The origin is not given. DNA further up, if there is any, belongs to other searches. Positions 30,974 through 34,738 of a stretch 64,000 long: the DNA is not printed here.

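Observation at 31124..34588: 1154-aa orphan protein alone in a roughly 4.8-kb AT-rich island: primase-like N-terminus, Zn-ribbon, AbiEi-like wHTH C-terminus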

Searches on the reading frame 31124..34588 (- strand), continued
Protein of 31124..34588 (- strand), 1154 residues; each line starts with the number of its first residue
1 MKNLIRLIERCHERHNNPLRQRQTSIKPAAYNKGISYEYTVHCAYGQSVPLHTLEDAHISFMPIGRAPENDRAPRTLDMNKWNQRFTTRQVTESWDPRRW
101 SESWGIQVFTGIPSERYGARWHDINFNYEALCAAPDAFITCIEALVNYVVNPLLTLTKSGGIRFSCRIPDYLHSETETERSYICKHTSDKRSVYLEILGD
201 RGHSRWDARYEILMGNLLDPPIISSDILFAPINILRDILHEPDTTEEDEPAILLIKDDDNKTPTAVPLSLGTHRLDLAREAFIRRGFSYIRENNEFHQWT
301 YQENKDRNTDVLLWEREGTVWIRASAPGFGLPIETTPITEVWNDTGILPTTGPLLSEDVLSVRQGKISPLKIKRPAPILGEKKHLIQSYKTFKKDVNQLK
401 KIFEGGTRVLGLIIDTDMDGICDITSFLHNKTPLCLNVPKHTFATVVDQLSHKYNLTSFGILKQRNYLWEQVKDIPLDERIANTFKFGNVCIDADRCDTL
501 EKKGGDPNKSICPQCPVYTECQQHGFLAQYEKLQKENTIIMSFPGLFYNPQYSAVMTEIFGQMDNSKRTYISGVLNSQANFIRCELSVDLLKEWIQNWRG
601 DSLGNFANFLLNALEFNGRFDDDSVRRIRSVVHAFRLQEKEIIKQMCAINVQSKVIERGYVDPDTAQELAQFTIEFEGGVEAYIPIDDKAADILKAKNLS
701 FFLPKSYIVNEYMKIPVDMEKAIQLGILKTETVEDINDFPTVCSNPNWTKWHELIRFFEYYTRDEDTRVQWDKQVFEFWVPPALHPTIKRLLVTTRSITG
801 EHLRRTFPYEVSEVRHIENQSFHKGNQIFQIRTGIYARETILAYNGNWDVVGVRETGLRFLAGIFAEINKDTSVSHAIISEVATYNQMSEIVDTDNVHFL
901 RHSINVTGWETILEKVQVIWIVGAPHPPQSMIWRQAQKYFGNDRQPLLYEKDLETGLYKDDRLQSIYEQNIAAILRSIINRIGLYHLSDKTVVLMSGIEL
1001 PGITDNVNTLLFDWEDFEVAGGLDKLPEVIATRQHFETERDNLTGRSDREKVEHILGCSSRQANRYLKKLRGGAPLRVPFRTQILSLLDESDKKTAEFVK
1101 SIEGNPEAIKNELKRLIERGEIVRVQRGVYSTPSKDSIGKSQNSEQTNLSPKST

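Call 19: find_related_loci(query=A1, collection=genome_contigs, flank=6000)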
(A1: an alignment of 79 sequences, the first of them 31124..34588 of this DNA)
Query A1 (1154 aa) in genome_contigs; peptide patterns used: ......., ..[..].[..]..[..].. (x = any residue, [..] = any of these).
463 stretches matched a pattern; 371 encode a relative of the query (tblastn E <= 1e-3); the best 80 are kept; 80 distinct loci.
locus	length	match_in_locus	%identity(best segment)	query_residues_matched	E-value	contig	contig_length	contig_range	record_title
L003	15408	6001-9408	63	3-1136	0e+0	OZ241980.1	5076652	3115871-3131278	MAG: Candidatus Poribacteria bacterium isolate addb8a48-e40a-4d5d-92e9-c4632a5e54a8 genome assembly, chromosome: 1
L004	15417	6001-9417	63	3-1133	0e+0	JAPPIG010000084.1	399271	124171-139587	MAG: Candidatus Poribacteria bacterium isolate RHO2_bin_17 NODE_19_length_399271_cov_67.812520, whole genome shotgun seq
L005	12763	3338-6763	63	3-1136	0e+0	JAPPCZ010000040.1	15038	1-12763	MAG: Candidatus Poribacteria bacterium isolate IRC4_bin_14 NODE_2284_length_15038_cov_21.6031, whole genome shotgun sequ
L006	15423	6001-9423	56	1-1137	0e+0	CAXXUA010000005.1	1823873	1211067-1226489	MAG: Candidatus Poribacteria bacterium isolate 64057701-0cd0-4337-b80b-d127c366c46f genome assembly, contig: contig_5, w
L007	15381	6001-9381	52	1-1133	0e+0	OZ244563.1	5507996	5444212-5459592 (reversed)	MAG: Candidatus Poribacteria bacterium isolate ff81fa92-488d-40f9-821d-30cdc2806971 genome assembly, chromosome: 1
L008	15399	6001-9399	52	1-1138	0e+0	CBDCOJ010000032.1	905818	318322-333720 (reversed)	MAG: Candidatus Poribacteria bacterium isolate dbd3b75f-bfae-4d18-bb17-8f704a16f2b4 genome assembly, contig: contig_32,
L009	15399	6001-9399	52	1-1138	0e+0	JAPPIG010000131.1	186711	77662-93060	MAG: Candidatus Poribacteria bacterium isolate RHO2_bin_17 NODE_97_length_186711_cov_65.730167, whole genome shotgun seq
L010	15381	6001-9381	52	1-1133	0e+0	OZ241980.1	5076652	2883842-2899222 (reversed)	MAG: Candidatus Poribacteria bacterium isolate addb8a48-e40a-4d5d-92e9-c4632a5e54a8 genome assembly, chromosome: 1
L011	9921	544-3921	52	1-1133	0e+0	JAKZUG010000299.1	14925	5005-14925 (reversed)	MAG: Candidatus Poribacteria bacterium isolate Langseth_MAG_00079 Langseth_MAG_00079_000000000299, whole genome shotgun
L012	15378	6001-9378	51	1-1133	0e+0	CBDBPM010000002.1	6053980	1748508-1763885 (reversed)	MAG: Candidatus Poribacteria bacterium isolate 2ce76e30-9b7a-4682-b141-86baa08e5e2a genome assembly, contig: contig_2, w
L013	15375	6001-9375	51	1-1131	0e+0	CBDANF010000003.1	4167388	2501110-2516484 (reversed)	MAG: Candidatus Poribacteria bacterium isolate cff0d1ac-620d-4255-a141-192642026491 genome assembly, contig: contig_3, w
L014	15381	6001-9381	51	1-1133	0e+0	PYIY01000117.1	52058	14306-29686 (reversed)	MAG: Candidatus Poribacteria bacterium isolate PCPOR4 Ga0207198_1117, whole genome shotgun sequence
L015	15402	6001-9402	52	1-1136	0e+0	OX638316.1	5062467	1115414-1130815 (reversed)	MAG: uncultured Poribacteria bacterium isolate 19b3914e-8088-41bb-88ee-c15fb0df7e30 genome assembly, chromosome: 1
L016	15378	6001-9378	51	1-1133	0e+0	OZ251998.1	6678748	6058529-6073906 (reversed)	MAG: Candidatus Poribacteria bacterium isolate 8f110123-501e-42ad-9d55-583bbc997c7d genome assembly, chromosome: 1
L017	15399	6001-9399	51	1-1139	0e+0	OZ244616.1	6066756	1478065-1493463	MAG: Candidatus Poribacteria bacterium isolate e5250d40-67f0-410b-965f-0d198546f1b0 genome assembly, chromosome: 1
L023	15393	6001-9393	51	1-1135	0e+0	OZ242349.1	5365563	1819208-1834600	MAG: Candidatus Poribacteria bacterium isolate e367748c-ea16-458c-b08a-e5b385d280ea genome assembly, chromosome: 1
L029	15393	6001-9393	50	1-1135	0e+0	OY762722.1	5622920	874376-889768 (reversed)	MAG: Candidatus Poribacteria bacterium isolate ed6806d3-dd7a-4409-98ee-5b7e1ebe3502 genome assembly, chromosome: 1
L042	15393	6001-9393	51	1-1135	0e+0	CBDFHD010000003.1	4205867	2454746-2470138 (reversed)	MAG: Candidatus Poribacteria bacterium isolate 3ddb7f14-4d05-4080-9b3f-f5d75a2c5508 genome assembly, contig: contig_3, w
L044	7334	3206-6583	49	1-1135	0e+0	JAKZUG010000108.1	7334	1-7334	MAG: Candidatus Poribacteria bacterium isolate Langseth_MAG_00079 Langseth_MAG_00079_000000000108, whole genome shotgun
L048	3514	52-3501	48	1-1154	0e+0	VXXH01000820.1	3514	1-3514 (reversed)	MAG: Candidatus Poribacteria bacterium isolate SB0668_bin_37 NODE_11162_length_3514_cov_6.348945, whole genome shotgun s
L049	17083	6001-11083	49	1-1135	0e+0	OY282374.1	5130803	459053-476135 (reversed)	MAG: Candidatus Poribacteria bacterium genome assembly, chromosome: 1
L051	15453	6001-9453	49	1-1154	0e+0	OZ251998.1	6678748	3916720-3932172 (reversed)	MAG: Candidatus Poribacteria bacterium isolate 8f110123-501e-42ad-9d55-583bbc997c7d genome assembly, chromosome: 1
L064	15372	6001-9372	48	7-1135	0e+0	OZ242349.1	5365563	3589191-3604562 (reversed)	MAG: Candidatus Poribacteria bacterium isolate e367748c-ea16-458c-b08a-e5b385d280ea genome assembly, chromosome: 1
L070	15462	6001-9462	47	1-1154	0e+0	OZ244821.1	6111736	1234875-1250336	MAG: Candidatus Poribacteria bacterium isolate f8e195d4-717b-4ac2-aaf5-fcbd41c48ae0 genome assembly, chromosome: 1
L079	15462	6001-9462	47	1-1154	0e+0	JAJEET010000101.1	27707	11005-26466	MAG: Candidatus Poribacteria bacterium isolate p16x34bins.5 k141_52690, whole genome shotgun sequence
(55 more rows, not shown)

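Call 20: search_solved_structures(query=A1, max_evalue=10)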
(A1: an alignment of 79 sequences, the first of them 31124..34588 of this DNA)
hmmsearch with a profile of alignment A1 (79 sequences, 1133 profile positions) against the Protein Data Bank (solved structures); distinct sequences matched with E-value up to 10: 3.
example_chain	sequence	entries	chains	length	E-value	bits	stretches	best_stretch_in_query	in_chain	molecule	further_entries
2kko_A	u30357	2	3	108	0.86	10.2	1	1055-1123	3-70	POSSIBLE TRANSCRIPTIONAL REGULATORY PROTEIN (POSSIBLY ARSR-FAMILY) | Possible transcriptional regulatory arsR-family protein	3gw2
3iwz_A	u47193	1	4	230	0.92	10.1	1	1045-1071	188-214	Catabolite activation-like protein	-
3i53_A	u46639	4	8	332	2.3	8.8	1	1063-1131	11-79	O-methyltransferase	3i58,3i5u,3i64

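Call 33: search_protein_representatives(alignment_id=A1)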
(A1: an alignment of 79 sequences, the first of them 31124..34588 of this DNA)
Query: 79 sequences, 1133 profile positions. Proteins with E-value up to 0.001 (for the whole library): 636; up to 1e-10: 482; up to 1e-30: 267. The best 150 are listed.
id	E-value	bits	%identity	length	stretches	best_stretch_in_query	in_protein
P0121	0.0e+00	1812.6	-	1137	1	1-1131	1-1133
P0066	0.0e+00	1736.9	-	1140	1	1-1130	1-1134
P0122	0.0e+00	1602.8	-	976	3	1-456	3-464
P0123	0.0e+00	1504.7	-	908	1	240-1132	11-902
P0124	0.0e+00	1469.7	-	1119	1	1-1130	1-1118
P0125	0.0e+00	1464.2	-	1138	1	2-1132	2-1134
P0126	0.0e+00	1447.6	-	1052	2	529-1132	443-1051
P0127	0.0e+00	1383.9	-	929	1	2-906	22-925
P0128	0.0e+00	1201.7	-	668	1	464-1131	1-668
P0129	0.0e+00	1171.1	-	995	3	710-1130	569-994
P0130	0.0e+00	1144.6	-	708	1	1-702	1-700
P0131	0.0e+00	1064.2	-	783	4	747-1132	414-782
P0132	0.0e+00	1054.6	-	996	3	713-1130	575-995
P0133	0.0e+00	1036.3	-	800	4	5-390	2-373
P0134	3.3e-243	826.3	-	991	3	712-1131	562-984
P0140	1.2e-210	718.5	-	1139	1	5-1041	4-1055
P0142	3.3e-203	693.8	-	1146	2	356-1037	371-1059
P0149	7.3e-176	603.3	-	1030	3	717-1078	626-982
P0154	3.5e-138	478.5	-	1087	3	714-1064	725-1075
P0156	2.7e-136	472.2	-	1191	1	354-1049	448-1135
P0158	9.8e-133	460.5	-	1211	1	349-1049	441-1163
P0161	2.5e-130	452.5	-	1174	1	351-1065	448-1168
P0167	4.7e-124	431.7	-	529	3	743-1075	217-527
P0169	2.3e-121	422.8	-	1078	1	39-1037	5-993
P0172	2.8e-119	415.9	-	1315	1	391-1132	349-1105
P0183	1.0e-111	390.9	-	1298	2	361-1057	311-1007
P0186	1.8e-106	373.5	-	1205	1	362-1036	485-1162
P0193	9.2e-102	357.9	-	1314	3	560-1130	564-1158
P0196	4.1e-98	345.8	-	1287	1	364-1035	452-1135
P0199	1.5e-96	340.7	-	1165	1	355-1035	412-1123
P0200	3.2e-95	336.3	-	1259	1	354-1033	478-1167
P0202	7.6e-93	328.4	-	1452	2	561-1130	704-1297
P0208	1.0e-88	314.7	-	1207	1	404-1128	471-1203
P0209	1.8e-88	313.9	-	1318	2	561-1132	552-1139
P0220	9.9e-81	288.3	-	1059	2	732-1075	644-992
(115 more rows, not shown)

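Call 35: predict_structure(alignment_id=A1)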
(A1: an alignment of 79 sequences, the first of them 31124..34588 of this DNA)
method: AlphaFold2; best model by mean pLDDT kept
length: 1154 residues; sequences in the alignment: 79
mean_pLDDT: 79.3   pTM: 0.75
mean pLDDT of the five models: 79.3, 77.9, 76.8, 75.4, 71.9
residues with pLDDT >= 90: 299; 70-90: 609; 50-70: 162; < 50: 84
segments of 3 or more residues with pLDDT < 50: 67-71, 73-78, 174-176, 184-192, 243-264, 382-393, 1137-1154
pLDDT, mean of each block of 10 residues (from residue 1): 70 72 73 65 76 80 62 47 65 78 76 60 81 84 87 80 81 53 48 57 62 78 84 83 43 30 56 87 84 87 66 89 83 89 83 78 89 73 39 54 73 63 58 76 67 67 87 88 86 91 91 91 90 83 84 85 70 67 92 93 96 75 86 96 95 92 90 90 93 91 89 91 91 92 91 94 87 88 86 79 88 75 88 88 74 87 89 92 83 83 80 92 88 89 89 87 91 87 87 91 83 90 91 91 88 91 86 59 85 88 77 82 86 62 31 33
secondary structure, 60 per line:
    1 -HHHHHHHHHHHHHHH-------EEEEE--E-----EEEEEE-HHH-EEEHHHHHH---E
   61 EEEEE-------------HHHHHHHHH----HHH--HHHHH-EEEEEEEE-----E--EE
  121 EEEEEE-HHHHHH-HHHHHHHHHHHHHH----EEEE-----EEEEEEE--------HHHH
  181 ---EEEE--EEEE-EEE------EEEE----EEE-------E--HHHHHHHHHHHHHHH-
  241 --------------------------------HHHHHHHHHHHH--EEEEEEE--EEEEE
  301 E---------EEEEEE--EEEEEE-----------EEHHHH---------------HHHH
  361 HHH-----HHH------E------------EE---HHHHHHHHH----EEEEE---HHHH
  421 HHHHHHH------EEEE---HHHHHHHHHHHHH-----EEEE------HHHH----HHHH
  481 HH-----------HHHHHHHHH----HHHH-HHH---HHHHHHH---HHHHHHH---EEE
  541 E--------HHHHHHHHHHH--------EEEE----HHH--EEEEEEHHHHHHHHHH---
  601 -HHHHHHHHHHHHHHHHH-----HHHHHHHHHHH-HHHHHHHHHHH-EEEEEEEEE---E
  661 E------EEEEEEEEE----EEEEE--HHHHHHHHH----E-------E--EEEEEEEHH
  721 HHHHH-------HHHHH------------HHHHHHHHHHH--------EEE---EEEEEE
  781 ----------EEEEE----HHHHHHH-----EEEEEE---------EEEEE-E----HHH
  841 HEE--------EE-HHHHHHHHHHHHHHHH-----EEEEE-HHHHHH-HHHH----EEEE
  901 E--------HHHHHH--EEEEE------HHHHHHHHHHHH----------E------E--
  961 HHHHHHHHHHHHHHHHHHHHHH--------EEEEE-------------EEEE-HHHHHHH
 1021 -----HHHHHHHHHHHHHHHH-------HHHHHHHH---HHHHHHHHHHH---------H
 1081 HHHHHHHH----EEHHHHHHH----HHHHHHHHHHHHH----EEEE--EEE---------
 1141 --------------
elements in order (helices of 4 or more, strands of 3 or more residues): H2-16 E24-28 E37-42 E48-50 H51-56 E60-65 H79-87 H97-101 E103-110 E119-126 H128-133 H135-148 E153-156 E162-168 H177-180 E184-187 E190-193 E195-197 E204-207 E212-214 H225-239 H273-284 E287-293 E296-301 E311-316 E319-324 H338-341 H357-363 H396-404 E409-413 H417-427 E434-437 H441-453 E459-462 H469-472 H477-482 H494-502 H507-510 H518-524 H528-534 E538-541 H550-560 E569-572 E582-587 H588-597 H602-618 H624-634 H636-646 E648-656 E668-676 E681-685 H688-696 E712-718 H719-725 H733-737 H750-760 E769-771 E775-780 E791-795 H800-806 E812-817 E827-831 H838-841 H855-870 E876-880 H882-887 H889-892 E897-901 H910-915 E918-922 H929-940 H961-982 E991-995 E1009-1012 H1014-1020 H1026-1041 H1049-1056 H1060-1070 H1080-1088 H1095-1101 H1106-1118 E1123-1126 E1129-1131
